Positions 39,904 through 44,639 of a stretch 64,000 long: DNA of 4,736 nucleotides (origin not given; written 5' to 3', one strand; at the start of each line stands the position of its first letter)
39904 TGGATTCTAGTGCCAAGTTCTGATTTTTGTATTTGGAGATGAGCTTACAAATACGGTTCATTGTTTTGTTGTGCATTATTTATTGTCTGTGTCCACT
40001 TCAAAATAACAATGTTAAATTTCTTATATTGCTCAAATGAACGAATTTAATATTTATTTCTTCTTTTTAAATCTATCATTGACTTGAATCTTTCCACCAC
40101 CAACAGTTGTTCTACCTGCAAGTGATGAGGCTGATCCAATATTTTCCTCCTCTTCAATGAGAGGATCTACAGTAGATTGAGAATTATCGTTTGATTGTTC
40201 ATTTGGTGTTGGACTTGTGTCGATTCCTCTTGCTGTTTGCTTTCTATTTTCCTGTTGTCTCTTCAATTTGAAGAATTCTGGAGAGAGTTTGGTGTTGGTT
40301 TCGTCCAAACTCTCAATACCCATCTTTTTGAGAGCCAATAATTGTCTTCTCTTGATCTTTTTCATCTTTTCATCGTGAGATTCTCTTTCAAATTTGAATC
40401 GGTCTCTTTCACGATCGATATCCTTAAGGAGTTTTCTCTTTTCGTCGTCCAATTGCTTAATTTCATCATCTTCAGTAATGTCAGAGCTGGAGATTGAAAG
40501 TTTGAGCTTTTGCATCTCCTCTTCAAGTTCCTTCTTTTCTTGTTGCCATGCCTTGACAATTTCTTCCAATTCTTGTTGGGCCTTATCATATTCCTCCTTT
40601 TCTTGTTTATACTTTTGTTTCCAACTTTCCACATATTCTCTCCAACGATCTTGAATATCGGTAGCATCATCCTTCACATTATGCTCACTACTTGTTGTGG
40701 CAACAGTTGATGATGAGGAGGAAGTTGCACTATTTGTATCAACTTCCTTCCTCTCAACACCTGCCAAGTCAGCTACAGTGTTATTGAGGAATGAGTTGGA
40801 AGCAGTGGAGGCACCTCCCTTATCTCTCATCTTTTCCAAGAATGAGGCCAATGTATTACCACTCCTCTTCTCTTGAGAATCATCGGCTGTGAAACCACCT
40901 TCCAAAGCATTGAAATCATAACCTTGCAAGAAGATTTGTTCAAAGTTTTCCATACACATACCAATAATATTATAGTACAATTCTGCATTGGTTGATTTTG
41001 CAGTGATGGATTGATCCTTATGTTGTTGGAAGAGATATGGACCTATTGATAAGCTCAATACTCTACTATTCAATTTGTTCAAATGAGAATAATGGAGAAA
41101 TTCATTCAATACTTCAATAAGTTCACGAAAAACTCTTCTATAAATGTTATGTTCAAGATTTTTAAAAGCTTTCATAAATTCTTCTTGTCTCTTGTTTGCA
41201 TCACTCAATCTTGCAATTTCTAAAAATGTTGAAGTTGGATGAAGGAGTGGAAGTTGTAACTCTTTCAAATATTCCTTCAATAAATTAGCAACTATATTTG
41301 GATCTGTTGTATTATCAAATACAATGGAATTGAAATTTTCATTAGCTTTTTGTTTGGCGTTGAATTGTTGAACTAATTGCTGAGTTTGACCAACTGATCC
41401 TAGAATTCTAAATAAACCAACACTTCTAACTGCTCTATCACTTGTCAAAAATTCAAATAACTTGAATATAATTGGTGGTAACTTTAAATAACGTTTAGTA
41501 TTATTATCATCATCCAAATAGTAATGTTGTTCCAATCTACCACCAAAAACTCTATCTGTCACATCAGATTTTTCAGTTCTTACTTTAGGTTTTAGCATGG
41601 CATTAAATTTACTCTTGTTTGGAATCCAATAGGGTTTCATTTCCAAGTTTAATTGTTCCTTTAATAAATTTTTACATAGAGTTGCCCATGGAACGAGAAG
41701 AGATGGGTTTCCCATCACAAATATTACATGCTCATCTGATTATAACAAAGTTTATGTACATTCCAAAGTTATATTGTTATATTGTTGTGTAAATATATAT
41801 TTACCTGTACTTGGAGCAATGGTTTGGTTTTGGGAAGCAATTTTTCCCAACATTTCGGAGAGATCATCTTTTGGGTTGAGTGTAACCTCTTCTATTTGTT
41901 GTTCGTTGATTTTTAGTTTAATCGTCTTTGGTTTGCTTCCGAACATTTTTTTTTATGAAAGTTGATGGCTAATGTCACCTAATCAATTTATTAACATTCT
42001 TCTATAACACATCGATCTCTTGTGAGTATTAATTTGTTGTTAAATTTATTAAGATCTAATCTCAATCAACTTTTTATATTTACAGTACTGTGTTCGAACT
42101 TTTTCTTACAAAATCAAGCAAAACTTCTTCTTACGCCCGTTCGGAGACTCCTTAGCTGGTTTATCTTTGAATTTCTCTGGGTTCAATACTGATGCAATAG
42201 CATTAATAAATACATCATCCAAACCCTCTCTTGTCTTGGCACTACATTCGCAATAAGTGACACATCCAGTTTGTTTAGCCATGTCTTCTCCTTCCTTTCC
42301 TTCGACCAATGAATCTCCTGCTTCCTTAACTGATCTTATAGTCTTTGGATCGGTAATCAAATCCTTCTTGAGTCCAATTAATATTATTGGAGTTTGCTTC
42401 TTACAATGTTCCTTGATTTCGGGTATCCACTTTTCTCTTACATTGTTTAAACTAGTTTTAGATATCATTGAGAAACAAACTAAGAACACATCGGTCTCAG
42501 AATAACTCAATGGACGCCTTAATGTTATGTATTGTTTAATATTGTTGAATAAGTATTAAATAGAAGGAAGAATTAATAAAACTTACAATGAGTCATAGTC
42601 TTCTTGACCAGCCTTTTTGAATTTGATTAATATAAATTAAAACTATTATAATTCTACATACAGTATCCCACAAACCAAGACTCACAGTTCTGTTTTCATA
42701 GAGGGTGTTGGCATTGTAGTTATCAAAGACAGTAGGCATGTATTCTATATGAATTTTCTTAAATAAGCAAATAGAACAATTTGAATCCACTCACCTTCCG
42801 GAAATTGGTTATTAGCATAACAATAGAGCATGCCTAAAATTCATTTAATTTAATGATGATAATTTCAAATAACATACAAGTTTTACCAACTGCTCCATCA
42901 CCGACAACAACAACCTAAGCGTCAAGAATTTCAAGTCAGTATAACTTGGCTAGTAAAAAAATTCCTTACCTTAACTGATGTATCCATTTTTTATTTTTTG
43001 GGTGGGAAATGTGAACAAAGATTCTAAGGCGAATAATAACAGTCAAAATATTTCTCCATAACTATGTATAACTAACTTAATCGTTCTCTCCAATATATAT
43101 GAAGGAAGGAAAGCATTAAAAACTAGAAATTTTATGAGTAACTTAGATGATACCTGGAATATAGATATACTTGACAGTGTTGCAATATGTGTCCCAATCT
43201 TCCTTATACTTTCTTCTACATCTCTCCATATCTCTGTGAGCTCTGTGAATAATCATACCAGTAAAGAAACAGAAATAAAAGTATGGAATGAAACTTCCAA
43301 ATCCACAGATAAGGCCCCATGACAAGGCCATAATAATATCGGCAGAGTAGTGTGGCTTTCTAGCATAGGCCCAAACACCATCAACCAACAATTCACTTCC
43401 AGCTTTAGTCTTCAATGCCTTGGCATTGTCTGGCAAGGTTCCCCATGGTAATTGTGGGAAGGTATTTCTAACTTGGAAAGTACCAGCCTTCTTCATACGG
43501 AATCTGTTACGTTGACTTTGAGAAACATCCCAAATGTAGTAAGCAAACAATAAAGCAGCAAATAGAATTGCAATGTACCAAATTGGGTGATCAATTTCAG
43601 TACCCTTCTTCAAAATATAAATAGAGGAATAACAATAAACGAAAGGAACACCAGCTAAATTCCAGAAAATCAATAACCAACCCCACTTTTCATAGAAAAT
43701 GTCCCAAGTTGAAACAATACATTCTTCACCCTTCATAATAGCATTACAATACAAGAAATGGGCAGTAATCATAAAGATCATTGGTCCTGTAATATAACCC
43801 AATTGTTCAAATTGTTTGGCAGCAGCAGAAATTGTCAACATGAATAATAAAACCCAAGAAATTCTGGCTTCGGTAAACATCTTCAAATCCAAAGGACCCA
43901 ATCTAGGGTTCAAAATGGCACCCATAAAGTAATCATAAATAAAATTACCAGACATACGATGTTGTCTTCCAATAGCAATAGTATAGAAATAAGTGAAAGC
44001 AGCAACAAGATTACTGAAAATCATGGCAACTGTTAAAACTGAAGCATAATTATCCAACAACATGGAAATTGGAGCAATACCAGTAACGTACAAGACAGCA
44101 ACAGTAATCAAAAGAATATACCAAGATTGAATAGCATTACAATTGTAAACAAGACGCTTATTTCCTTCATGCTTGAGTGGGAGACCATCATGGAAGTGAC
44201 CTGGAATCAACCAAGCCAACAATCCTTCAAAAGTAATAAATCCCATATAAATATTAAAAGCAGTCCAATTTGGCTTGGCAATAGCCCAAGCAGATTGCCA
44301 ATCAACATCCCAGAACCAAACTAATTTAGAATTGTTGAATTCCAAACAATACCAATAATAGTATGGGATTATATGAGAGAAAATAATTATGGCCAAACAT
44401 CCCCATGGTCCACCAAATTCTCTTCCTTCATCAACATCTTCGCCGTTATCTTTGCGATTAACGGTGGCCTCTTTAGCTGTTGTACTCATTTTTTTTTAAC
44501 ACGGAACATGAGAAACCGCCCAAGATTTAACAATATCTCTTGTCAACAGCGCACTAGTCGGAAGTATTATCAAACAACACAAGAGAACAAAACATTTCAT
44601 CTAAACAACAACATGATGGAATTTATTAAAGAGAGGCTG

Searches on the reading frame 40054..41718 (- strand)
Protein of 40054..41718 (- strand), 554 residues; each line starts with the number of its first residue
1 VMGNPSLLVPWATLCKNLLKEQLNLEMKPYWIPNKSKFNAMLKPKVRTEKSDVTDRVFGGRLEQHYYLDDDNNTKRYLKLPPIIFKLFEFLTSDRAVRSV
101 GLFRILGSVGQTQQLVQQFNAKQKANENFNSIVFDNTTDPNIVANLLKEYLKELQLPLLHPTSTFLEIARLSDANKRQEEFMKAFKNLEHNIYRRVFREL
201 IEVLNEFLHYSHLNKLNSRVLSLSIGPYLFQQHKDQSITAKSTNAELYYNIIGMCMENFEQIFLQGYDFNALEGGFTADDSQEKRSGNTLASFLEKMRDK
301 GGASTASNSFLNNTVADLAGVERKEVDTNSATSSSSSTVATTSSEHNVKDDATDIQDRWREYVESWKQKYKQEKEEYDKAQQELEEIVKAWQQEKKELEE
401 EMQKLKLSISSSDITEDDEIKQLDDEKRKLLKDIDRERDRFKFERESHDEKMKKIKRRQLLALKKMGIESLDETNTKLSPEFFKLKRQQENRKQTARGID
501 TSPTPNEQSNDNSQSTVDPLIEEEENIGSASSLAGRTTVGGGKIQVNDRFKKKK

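Call 19: search_protein_families(library=pfam, proteins=[window:40054-41718:-], max_evalue=0.001)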
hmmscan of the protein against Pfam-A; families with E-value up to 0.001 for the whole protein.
window:40054-41718:- (554 aa): 1 family
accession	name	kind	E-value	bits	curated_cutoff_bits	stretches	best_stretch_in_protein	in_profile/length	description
PF00620.32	RhoGAP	-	7.7e-22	78.2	24.5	1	81-233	1-147/148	RhoGAP domain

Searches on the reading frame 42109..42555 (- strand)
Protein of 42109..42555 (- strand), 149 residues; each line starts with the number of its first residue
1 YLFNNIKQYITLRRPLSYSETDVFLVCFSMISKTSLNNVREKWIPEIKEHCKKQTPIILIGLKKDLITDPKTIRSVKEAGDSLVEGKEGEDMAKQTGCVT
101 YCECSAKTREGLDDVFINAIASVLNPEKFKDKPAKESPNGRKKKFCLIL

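Call 22: search_protein_families(library=pfam, proteins=[window:42109-42555:-], max_evalue=0.001)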
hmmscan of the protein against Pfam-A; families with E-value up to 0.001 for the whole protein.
window:42109-42555:- (149 aa): 1 family
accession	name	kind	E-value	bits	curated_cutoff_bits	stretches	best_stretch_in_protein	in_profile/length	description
PF00071.28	Ras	-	7.5e-22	78.1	21.6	1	14-124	65-161/162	Ras family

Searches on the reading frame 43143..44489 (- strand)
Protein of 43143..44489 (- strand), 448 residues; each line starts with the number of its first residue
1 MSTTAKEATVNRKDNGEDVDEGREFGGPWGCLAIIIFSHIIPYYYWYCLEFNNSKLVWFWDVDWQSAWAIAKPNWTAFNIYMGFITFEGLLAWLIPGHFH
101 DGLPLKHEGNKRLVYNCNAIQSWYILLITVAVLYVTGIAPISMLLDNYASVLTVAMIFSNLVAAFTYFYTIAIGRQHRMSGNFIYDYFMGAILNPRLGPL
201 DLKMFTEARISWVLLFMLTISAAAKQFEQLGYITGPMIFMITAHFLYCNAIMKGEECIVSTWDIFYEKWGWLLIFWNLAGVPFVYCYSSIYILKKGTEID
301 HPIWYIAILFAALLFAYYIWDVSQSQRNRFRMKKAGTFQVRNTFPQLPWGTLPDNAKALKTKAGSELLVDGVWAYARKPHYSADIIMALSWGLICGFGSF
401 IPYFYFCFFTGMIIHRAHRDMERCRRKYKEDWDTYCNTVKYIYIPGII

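Call 19: search_protein_families(library=pfam, proteins=[window:43143-44489:-], max_evalue=0.001)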
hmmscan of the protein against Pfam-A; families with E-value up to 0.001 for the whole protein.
window:43143-44489:- (448 aa): 1 family
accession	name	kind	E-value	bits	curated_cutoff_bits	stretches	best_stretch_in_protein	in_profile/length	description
PF01222.22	ERG4_ERG24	-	2.2e-114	383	27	1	23-447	5-431/432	Ergosterol biosynthesis ERG4/ERG24 family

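Call 59: find_encoding_contigs(protein=window:43143-44489:-, flank=10000, max_places=6)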
Protein window:43143-44489:- (448 aa): no gene with exactly this product is on record in the collection.
